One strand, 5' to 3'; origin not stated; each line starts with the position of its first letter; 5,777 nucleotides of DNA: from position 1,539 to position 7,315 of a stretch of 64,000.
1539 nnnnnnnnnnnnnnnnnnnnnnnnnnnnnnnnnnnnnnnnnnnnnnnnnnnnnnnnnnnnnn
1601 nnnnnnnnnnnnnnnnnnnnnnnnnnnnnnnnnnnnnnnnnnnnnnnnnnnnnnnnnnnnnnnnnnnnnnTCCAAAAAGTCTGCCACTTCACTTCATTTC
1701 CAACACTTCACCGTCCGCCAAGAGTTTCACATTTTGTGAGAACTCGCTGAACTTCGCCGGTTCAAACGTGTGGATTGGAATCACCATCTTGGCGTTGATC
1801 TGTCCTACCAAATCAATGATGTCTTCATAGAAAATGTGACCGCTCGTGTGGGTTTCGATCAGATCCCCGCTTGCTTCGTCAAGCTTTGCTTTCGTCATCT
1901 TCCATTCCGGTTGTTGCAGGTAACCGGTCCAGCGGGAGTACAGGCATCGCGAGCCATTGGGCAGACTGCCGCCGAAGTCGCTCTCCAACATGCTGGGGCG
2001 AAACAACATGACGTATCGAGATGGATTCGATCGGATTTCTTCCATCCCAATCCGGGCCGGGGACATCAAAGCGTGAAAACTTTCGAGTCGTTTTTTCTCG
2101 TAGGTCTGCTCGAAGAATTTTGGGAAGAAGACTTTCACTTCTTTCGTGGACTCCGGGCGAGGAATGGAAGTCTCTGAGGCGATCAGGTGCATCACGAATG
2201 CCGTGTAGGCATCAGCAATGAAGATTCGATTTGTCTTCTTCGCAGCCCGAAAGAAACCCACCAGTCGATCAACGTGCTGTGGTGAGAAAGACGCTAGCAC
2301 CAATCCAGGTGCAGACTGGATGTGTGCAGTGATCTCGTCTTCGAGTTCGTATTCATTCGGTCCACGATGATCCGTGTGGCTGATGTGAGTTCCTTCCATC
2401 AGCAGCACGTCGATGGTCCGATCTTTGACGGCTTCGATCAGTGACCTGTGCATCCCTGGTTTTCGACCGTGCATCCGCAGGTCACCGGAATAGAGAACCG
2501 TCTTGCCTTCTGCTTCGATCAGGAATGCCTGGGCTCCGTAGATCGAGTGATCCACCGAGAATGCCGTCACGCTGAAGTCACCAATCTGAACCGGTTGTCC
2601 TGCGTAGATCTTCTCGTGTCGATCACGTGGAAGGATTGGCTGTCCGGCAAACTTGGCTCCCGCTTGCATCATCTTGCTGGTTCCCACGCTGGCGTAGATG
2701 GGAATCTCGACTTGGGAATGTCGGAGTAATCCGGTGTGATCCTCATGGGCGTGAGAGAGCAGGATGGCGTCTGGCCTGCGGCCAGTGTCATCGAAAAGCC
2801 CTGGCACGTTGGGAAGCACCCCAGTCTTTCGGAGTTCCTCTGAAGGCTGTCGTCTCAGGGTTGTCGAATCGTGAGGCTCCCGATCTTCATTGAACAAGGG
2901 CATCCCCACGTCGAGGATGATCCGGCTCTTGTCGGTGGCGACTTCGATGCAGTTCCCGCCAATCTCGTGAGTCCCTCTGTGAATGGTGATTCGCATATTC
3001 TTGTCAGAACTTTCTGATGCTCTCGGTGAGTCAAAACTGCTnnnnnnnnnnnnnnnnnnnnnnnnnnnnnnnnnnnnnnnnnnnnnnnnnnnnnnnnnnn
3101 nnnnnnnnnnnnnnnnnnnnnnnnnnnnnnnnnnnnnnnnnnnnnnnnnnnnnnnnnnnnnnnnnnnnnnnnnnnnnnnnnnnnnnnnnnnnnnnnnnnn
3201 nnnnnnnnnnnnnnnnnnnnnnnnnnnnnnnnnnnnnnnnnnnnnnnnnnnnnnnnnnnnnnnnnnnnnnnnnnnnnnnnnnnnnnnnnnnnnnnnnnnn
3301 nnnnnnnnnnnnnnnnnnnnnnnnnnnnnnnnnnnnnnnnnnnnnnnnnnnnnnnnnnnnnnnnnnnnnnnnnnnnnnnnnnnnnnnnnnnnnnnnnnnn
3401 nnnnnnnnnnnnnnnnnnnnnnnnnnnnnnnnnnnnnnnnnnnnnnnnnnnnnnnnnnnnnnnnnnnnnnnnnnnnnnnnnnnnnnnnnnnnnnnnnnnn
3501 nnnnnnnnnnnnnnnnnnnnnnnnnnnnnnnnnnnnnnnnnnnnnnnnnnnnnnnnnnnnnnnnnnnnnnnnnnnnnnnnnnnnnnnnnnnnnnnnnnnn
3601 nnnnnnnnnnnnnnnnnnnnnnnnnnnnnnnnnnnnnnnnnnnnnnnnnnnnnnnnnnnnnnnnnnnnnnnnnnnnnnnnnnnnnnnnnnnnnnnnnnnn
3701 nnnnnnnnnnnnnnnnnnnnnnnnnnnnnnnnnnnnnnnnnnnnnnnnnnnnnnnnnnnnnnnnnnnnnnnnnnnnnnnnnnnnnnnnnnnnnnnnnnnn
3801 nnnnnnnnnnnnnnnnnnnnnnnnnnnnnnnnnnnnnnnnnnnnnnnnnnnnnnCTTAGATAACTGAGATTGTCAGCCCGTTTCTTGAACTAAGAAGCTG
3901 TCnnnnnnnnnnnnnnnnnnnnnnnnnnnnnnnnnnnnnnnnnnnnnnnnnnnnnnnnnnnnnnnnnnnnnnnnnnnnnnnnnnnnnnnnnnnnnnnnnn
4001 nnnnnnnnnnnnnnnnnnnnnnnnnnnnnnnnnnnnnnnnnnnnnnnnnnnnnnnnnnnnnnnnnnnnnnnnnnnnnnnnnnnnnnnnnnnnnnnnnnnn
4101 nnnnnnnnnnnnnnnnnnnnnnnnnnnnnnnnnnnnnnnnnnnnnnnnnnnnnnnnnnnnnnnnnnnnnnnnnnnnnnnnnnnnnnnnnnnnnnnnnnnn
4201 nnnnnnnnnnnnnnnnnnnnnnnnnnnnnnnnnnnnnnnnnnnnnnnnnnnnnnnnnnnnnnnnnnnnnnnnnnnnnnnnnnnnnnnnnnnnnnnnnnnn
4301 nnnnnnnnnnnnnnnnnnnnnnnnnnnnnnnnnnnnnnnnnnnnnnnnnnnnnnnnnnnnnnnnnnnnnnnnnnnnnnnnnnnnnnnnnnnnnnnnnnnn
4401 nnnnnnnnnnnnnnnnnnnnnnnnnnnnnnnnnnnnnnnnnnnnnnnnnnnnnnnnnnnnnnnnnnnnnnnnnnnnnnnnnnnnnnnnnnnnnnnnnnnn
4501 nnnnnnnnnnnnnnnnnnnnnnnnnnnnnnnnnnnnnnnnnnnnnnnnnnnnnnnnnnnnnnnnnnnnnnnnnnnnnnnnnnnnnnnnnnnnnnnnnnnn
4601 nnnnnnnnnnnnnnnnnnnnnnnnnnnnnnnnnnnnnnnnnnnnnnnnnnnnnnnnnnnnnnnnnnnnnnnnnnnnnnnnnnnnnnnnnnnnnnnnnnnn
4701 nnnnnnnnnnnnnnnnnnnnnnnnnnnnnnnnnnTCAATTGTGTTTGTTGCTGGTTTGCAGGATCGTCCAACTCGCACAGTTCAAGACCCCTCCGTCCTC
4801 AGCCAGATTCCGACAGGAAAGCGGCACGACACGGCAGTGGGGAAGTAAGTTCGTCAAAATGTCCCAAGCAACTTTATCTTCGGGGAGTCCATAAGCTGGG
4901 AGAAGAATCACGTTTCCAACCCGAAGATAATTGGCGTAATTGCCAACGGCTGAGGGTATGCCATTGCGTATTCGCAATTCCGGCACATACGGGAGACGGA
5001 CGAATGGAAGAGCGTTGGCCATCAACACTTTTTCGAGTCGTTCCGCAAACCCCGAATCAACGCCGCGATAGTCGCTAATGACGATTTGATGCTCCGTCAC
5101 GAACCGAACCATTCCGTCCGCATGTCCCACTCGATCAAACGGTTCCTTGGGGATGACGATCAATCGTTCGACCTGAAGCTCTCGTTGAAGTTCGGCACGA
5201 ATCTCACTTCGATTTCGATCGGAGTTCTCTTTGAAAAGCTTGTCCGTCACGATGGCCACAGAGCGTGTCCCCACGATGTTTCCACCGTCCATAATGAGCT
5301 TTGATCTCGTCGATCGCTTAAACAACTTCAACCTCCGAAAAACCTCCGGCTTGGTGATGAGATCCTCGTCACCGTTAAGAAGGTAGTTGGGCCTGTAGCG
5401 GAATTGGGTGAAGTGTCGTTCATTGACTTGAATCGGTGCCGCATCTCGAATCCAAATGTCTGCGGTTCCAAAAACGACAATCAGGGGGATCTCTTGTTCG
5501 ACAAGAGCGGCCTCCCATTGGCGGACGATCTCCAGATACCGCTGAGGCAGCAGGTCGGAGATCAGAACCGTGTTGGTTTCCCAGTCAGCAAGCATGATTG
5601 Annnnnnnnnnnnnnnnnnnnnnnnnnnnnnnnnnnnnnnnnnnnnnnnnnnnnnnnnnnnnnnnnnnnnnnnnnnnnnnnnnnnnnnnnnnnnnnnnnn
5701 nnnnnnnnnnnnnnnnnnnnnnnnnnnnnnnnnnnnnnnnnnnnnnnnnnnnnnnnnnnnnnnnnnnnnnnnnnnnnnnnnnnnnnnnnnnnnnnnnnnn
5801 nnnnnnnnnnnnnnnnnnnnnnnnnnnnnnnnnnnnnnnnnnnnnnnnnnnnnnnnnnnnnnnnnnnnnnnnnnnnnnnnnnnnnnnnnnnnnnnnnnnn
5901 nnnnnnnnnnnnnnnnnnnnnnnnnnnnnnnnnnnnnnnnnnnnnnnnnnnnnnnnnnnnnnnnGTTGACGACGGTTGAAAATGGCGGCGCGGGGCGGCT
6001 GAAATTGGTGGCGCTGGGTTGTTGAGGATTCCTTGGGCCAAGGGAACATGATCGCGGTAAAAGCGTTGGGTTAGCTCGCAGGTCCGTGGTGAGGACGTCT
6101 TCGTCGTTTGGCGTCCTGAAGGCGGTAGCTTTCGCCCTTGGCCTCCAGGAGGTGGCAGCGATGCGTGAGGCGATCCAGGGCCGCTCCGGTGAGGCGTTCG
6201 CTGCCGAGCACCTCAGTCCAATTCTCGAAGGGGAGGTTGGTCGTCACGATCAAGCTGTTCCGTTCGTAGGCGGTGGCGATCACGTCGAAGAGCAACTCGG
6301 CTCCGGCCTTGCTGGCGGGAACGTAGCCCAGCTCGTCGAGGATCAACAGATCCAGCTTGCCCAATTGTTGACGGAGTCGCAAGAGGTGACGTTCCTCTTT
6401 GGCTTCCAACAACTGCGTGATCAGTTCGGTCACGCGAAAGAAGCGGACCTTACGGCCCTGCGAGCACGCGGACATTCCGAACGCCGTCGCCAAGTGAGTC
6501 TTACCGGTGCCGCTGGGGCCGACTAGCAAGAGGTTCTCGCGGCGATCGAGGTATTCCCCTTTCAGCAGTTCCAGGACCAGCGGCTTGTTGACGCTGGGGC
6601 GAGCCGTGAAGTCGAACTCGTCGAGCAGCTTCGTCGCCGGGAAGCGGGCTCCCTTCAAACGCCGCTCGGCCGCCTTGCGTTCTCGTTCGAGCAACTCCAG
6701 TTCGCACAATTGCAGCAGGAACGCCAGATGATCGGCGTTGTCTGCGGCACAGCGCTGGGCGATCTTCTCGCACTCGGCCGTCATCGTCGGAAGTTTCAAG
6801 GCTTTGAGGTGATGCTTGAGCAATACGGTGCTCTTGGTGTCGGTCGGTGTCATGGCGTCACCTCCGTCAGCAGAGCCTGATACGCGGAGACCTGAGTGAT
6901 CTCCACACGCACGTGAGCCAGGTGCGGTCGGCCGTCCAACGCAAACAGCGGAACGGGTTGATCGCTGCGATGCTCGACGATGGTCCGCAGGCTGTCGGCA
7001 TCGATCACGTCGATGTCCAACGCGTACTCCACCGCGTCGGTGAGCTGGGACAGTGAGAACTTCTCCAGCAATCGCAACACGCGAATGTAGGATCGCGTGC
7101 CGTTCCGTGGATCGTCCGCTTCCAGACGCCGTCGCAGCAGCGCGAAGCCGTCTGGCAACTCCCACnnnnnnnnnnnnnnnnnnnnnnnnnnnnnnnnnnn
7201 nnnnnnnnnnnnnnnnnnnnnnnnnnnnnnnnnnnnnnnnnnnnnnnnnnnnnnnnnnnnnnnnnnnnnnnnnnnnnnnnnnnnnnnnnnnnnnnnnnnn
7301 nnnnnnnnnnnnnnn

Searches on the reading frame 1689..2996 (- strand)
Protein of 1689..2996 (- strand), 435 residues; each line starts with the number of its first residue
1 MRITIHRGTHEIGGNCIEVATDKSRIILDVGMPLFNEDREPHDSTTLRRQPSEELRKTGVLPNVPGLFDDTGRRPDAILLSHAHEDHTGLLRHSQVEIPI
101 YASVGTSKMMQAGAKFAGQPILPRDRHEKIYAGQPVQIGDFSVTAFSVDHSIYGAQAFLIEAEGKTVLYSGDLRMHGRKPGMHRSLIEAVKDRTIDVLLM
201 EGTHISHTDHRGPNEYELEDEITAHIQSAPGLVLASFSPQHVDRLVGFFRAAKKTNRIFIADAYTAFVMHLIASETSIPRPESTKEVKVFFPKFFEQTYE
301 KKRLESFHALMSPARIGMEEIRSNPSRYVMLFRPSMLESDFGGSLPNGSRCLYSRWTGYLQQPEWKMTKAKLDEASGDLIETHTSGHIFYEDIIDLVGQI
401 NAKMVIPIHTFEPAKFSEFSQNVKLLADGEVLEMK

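Call 13: search_protein_families(library=pfam, proteins=[window:1689-2996:-], max_evalue=0.01)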
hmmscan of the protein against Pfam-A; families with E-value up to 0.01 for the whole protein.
window:1689-2996:- (435 aa): 4 families
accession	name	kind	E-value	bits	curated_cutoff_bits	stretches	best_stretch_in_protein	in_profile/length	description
PF12706.13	Lactamase_B_2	-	7.5e-17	62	27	1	55-208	11-170/200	Beta-lactamase superfamily domain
PF00753.33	Lactamase_B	-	4.9e-08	33.6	22.7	1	13-175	5-152/196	Metallo-beta-lactamase superfamily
PF13483.12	Lactamase_B_3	-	5.9e-07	30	24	1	14-175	7-113/160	Beta-lactamase superfamily domain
PF07521.17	RMMBL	-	0.00096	19.5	21.6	1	383-419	13-48/63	Zn-dependent metallo-hydrolase RNA specificity domain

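Call 19: search_protein_families(library=ncbifam, proteins=[window:1689-2996:-], max_evalue=0.01)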
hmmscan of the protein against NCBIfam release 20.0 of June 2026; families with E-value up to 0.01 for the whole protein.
window:1689-2996:- (435 aa): 9 families
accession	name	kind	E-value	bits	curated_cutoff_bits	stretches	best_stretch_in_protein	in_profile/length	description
TIGR00649.1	MG423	subfamily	1.1e-20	73.5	400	1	8-260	8-248/546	RNase J family beta-CASP ribonuclease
NF047419.1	RNase_J1_RnjA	exception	4.2e-13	48.8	820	1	60-258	46-244/549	ribonuclease J1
NF045584.1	cas14_MBL_CASP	equivalog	2.1e-10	39.6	800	1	133-226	130-217/612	type VII CRISPR-associated protein Cas14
TIGR03675.1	arCOG00543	equivalog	5e-08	31.7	580.2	1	2-110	176-267/631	beta-CASP ribonuclease aCPSF1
NF012229.1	bla_class_B_core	domain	6e-07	29.7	100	1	72-147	49-124/139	metallo-beta-lactamase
NF041851.1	cyc_nuc_deg_phdiest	equivalog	0.00065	19.1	400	1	131-213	122-195/253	cyclic nucleotide-degrading phosphodiesterase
TIGR03307.1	PhnP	equivalog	0.0017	17.8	272.25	1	76-209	68-193/249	phosphonate metabolism protein PhnP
TIGR04122.1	Xnuc_lig_assoc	equivalog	0.0019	17.1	325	1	56-176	5-112/326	ligase-associated DNA damage response exonuclease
TIGR02651.1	RNase_Z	equivalog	0.007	15.5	292.95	0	76-189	53-177/302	ribonuclease Z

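Call 56: find_encoding_contigs(protein=window:1689-2996:-, flank=10000, max_places=6)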
Protein window:1689-2996:- (435 aa): 5 contigs read that carry it; 2 places shown.
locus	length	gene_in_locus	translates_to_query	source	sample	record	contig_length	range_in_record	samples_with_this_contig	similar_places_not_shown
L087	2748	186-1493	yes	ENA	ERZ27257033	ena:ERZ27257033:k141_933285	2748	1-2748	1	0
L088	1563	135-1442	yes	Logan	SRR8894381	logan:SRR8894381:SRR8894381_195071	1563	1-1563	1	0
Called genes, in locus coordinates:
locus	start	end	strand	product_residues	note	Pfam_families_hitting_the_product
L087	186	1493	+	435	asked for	PF00753:Lactamase_B (weak), PF13483:Lactamase_B_3 (faint), PF12706:Lactamase_B_2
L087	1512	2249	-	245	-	-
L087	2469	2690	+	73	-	PF13560:HTH_31, PF12844:HTH_19 (weak), PF01381:HTH_3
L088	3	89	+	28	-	?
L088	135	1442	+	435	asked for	PF00753:Lactamase_B (weak), PF13483:Lactamase_B_3 (faint), PF12706:Lactamase_B_2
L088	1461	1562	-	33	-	?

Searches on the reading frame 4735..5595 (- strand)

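Call 13: search_protein_families(library=pfam, proteins=[window:4735-5595:-], max_evalue=0.01)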
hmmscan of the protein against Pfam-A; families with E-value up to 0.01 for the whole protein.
window:4735-5595:- (286 aa): 1 family
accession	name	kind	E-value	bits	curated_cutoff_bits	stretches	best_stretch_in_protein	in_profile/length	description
PF04371.20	PAD_porph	-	9e-29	101.2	25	1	29-276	57-318/321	Porphyromonas-type peptidyl-arginine deiminase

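Call 19: search_protein_families(library=ncbifam, proteins=[window:4735-5595:-], max_evalue=0.01)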
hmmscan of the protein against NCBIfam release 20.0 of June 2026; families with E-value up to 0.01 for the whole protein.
window:4735-5595:- (286 aa): 2 families
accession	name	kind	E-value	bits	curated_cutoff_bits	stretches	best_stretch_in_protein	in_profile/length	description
TIGR03380.1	agmatine_aguA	equivalog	4.2e-13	49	381.8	1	216-275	293-352/357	agmatine deiminase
NF010070.0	PRK13551.1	subfamily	1.7e-11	43.6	483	1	216-276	299-359/365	agmatine deiminase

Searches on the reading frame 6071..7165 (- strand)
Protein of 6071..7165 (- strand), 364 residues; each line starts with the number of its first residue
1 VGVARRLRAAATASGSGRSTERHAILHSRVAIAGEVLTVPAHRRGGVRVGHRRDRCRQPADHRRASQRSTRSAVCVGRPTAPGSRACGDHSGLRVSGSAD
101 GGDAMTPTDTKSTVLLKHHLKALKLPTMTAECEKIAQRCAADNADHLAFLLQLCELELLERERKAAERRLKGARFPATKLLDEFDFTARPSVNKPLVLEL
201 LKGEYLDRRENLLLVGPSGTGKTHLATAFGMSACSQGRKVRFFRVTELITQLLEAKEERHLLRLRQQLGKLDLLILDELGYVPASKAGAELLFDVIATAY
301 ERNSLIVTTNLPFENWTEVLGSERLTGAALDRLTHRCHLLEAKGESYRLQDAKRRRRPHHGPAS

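Call 8: search_protein_families(library=pfam, proteins=[window:6071-7165:-], max_evalue=0.001)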
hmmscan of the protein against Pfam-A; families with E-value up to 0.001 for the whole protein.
window:6071-7165:- (364 aa): 7 families
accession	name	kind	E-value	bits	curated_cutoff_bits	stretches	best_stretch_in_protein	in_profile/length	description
PF01695.23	IstB_IS21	-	7.8e-72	242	24.1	1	119-352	2-235/238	IstB-like ATP binding protein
PF00308.24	Bac_DnaA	-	2.8e-09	37.8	23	1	211-309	36-136/162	Bacterial DnaA ATPAse domain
PF00004.35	AAA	-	2e-05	25.5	21.2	1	212-312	1-111/131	ATPase family associated with various cellular activities (AAA)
PF13191.12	AAA_16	-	0.0001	23.3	32.6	1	208-268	22-98/167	AAA ATPase domain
PF13481.12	AAA_25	-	0.00013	22.1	27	1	198-268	22-95/195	AAA domain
PF13401.12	AAA_22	-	0.00043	21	27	0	209-242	5-36/130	AAA domain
PF02562.22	PhoH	-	0.00076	19.5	27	0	209-242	19-52/205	PhoH-like protein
